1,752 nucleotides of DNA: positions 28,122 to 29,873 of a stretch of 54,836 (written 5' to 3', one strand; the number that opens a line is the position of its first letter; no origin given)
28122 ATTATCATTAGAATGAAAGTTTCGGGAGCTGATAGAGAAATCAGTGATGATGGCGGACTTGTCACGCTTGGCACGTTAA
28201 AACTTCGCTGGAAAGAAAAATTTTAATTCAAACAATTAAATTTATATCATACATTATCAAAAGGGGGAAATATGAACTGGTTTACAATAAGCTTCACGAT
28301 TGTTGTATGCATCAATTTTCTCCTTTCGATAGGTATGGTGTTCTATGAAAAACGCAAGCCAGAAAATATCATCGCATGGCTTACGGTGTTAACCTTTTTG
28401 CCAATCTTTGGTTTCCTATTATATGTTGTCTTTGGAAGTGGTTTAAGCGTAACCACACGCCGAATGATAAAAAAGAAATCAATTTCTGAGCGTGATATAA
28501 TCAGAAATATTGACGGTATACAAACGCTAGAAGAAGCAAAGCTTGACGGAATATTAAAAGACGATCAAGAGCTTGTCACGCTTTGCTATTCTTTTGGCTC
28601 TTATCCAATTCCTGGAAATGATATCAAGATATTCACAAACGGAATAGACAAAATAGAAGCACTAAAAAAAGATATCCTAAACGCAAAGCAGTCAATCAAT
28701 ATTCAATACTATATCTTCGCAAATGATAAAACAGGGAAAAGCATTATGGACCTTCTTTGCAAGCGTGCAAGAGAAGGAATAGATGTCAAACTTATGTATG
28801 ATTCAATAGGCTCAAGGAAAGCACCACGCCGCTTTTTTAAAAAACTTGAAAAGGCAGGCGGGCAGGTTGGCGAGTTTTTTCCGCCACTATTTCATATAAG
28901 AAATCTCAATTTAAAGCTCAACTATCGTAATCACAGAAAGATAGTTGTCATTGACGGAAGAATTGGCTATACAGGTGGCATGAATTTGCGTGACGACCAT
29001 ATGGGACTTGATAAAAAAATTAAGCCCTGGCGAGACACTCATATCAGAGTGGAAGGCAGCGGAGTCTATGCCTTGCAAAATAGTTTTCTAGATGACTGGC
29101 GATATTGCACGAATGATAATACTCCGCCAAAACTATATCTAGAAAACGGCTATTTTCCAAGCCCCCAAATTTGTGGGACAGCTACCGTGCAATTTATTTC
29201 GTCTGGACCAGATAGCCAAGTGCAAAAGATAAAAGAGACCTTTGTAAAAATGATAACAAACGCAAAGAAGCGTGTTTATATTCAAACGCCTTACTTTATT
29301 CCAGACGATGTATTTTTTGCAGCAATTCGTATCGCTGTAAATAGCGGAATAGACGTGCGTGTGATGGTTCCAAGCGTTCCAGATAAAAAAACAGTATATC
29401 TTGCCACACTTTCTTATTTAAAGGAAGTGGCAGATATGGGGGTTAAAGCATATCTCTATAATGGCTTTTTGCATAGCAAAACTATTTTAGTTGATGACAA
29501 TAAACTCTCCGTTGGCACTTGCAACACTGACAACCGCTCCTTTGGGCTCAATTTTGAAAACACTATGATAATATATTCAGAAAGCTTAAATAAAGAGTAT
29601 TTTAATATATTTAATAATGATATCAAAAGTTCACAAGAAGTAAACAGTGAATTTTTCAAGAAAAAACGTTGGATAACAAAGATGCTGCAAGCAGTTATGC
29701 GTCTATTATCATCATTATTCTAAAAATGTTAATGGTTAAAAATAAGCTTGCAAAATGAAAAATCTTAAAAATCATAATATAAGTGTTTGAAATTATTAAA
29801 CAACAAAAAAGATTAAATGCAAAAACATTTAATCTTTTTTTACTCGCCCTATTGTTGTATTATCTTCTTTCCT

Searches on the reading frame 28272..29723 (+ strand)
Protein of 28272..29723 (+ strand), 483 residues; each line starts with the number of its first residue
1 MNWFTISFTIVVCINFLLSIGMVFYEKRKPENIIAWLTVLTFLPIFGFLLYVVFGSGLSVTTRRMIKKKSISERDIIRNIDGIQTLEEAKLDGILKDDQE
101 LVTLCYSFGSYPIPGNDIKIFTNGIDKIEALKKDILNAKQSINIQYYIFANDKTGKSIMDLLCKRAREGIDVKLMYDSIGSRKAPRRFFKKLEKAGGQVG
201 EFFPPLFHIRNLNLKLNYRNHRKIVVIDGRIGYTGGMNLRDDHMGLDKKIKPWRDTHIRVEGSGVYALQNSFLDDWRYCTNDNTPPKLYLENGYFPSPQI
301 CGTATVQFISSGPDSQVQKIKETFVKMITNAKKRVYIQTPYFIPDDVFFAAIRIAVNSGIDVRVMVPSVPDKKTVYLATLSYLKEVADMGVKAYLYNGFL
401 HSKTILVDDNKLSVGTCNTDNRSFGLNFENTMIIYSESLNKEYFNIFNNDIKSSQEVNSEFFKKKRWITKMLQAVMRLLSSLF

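Call 41: search_protein_families(library=pfam, proteins=[window:28272-29723:+])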
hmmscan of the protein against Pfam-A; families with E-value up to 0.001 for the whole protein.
window:28272-29723:+ (483 aa): 3 families
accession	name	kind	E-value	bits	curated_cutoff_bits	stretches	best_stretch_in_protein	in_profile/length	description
PF13091.12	PLDc_2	-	3.2e-43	147.2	27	2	325-450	2-131/132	PLD-like domain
PF00614.28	PLDc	-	6.5e-11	42.2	21.9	1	217-242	2-27/28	Phospholipase D Active site motif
PF13396.11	PLDc_N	-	2.4e-08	34.3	23.3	1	15-55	3-41/42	Phospholipase_D-nuclease N-terminal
